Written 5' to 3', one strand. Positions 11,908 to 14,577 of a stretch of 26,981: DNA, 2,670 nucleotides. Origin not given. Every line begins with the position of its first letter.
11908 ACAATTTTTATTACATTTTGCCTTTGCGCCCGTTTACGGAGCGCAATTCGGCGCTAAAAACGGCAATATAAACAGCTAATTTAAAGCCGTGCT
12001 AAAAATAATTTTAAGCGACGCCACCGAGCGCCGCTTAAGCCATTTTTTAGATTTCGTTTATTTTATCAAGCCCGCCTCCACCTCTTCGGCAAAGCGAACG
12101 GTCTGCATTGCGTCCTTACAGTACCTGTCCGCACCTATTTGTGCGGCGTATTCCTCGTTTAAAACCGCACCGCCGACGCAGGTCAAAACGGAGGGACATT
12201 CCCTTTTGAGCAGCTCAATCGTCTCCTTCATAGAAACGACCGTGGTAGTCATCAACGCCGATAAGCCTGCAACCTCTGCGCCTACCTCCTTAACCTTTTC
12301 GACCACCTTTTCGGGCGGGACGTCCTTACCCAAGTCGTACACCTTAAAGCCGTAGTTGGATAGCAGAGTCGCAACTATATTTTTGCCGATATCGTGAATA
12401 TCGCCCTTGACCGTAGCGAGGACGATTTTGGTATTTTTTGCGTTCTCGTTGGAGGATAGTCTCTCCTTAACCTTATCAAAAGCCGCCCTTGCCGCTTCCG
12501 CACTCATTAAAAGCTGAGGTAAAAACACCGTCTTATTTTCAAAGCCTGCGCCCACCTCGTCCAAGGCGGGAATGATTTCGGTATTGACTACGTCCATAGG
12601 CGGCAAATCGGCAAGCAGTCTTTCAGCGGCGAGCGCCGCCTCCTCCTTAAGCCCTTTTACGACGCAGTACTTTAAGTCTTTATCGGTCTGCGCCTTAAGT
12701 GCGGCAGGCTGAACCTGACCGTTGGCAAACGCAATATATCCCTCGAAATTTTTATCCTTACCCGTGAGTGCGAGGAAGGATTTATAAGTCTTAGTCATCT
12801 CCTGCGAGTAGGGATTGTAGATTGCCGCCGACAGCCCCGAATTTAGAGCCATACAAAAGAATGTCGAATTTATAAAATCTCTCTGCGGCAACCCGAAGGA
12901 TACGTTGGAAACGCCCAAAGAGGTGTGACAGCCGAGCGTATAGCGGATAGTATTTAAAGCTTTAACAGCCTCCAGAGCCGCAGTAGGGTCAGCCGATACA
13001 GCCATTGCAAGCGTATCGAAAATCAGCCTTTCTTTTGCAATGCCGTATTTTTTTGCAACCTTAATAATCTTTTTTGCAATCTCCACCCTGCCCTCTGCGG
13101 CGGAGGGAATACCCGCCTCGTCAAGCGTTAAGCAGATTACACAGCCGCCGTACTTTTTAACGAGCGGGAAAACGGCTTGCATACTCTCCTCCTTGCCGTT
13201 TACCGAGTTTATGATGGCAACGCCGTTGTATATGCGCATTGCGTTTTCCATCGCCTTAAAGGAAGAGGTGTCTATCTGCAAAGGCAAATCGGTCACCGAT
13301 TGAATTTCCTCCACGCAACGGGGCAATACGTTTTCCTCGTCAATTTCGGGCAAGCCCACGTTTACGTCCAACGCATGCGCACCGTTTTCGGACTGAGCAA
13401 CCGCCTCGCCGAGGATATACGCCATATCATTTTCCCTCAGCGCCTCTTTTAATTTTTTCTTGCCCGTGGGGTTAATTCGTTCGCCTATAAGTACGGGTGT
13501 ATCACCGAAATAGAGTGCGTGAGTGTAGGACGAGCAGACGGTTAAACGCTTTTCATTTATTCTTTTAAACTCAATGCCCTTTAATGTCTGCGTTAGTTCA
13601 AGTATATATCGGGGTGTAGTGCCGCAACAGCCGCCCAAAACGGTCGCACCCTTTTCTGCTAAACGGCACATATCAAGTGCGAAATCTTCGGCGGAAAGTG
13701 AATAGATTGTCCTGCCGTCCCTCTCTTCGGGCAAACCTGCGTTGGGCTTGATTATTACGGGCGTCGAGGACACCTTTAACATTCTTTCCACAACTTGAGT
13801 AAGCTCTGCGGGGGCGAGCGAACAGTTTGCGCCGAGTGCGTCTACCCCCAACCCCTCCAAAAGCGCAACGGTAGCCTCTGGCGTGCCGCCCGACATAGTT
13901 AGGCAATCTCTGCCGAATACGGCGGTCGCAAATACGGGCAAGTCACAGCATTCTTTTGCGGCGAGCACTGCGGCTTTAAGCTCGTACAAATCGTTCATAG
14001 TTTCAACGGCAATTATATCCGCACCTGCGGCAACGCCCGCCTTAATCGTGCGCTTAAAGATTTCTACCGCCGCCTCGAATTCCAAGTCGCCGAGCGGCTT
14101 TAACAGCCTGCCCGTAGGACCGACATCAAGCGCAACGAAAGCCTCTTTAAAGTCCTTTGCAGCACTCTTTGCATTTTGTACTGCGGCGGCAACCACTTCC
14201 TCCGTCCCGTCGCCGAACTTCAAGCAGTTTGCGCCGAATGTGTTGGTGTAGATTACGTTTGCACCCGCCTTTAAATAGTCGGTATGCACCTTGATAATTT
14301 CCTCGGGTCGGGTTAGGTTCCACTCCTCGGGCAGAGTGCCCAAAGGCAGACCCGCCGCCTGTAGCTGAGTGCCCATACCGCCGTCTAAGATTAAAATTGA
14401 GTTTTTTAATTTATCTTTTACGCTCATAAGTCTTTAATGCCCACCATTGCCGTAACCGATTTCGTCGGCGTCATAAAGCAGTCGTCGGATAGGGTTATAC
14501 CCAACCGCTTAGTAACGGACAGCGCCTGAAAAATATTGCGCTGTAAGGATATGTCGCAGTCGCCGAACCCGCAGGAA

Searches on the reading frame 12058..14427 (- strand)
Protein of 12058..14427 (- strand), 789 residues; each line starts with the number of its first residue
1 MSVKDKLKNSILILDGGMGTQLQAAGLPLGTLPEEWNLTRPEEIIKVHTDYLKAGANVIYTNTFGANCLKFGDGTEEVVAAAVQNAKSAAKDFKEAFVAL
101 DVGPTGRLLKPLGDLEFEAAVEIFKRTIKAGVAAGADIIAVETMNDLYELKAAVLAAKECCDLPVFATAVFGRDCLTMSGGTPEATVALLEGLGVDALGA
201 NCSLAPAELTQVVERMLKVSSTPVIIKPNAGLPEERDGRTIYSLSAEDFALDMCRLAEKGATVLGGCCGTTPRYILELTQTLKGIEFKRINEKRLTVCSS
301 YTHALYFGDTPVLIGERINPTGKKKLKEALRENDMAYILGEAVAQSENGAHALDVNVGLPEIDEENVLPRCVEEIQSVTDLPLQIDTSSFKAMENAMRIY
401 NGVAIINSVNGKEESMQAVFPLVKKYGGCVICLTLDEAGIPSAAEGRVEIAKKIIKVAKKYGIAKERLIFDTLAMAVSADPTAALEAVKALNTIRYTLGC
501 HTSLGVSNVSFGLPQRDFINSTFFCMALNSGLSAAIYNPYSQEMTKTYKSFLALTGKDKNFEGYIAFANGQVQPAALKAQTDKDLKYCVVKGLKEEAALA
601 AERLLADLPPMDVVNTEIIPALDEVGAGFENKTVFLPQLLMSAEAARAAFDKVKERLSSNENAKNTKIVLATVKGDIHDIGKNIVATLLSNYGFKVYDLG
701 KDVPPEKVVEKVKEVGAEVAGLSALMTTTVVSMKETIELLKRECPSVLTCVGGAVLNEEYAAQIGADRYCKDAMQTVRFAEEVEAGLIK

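Call 3: search_protein_families(library=pfam, proteins=[window:12058-14427:-], max_evalue=0.01)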
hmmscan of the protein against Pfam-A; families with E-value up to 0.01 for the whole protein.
window:12058-14427:- (789 aa): 4 families
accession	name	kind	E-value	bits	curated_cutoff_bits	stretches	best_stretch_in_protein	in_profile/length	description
PF02574.22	S-methyl_trans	-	7.6e-69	233.1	22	1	12-281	1-282/283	Homocysteine S-methyltransferase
PF00809.28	Pterin_bind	-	1.4e-28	100.6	25.5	1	315-536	1-242/244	Pterin binding enzyme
PF02310.24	B12-binding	-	2.8e-26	92.2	32.1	1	667-773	2-116/121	B12 binding domain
PF02607.22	B12-binding_2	-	2.5e-15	56.9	23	1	583-652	3-72/74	B12 binding domain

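Call 4: search_protein_families(library=ncbifam, proteins=[window:12058-14427:-], max_evalue=0.01)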
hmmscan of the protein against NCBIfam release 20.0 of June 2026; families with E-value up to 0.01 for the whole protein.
window:12058-14427:- (789 aa): 23 families
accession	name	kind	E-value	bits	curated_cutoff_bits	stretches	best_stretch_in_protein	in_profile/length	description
TIGR02082.1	metH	equivalog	1.6e-134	450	1010.85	1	8-779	2-853/1182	methionine synthase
NF007024.0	PRK09490.1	equivalog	1e-103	348.1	1497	1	3-769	12-855/1234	methionine synthase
NF005719.0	PRK07535.1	domain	2.2e-75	253.2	259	1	312-569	2-259/268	methyltetrahydrofolate:corrinoid/iron-sulfur protein methyltransferase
NF006396.0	PRK08645.1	equivalog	1.7e-74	251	453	1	2-295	3-295/611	bifunctional homocysteine S-methyltransferase/methylenetetrahydrofolate reductase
NF005718.0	PRK07534.1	equivalog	6.8e-57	193.2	338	1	9-284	13-296/337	betaine--homocysteine S-methyltransferase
NF041607.1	dimeth_corrin_MtbC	equivalog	2e-47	161.4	350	1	593-782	9-201/203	dimethylamine corrinoid protein MtbC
TIGR02370.1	pyl_corrinoid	subfamily_domain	6.6e-47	159.4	215.3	1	594-774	11-195/197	methyltransferase cognate corrinoid protein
NF047995.1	corrinoid_MtgC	exception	1.3e-38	132.7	310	1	583-783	6-212/215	glycine betaine-specific corrinoid protein MtgC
NF047996.1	corrin_MtgC_2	exception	1.8e-36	125.6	370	1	604-782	28-208/212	glycine betaine-specific corrinoid protein MtgC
NF040758.1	CODH_ACS_meth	exception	9e-36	123.5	370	1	312-551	5-245/261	carbon monoxide dehydrogenase/acetyl-CoA synthase methytransferase subunit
NF007020.0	PRK09485.1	equivalog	1.6e-34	119.3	215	1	6-283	7-304/306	homocysteine S-methyltransferase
NF040655.1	MtaC_Meth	equivalog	1.1e-32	113.1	420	1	607-785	62-239/253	methanol--corrinoid protein MtaC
NF040669.1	MtaC2_Meth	equivalog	4.2e-32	111.5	450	1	579-783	40-245/267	methanol--corrinoid protein MtaC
NF052513.1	TransRegCarH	equivalog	2.4e-13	50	400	1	571-773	77-267/274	HTH-type transcriptional repressor CarH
TIGR00640.1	acid_CoA_mut_C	subfamily_domain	1.5e-08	34.7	57.45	1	666-761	3-99/132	methylmalonyl-CoA mutase C-terminal domain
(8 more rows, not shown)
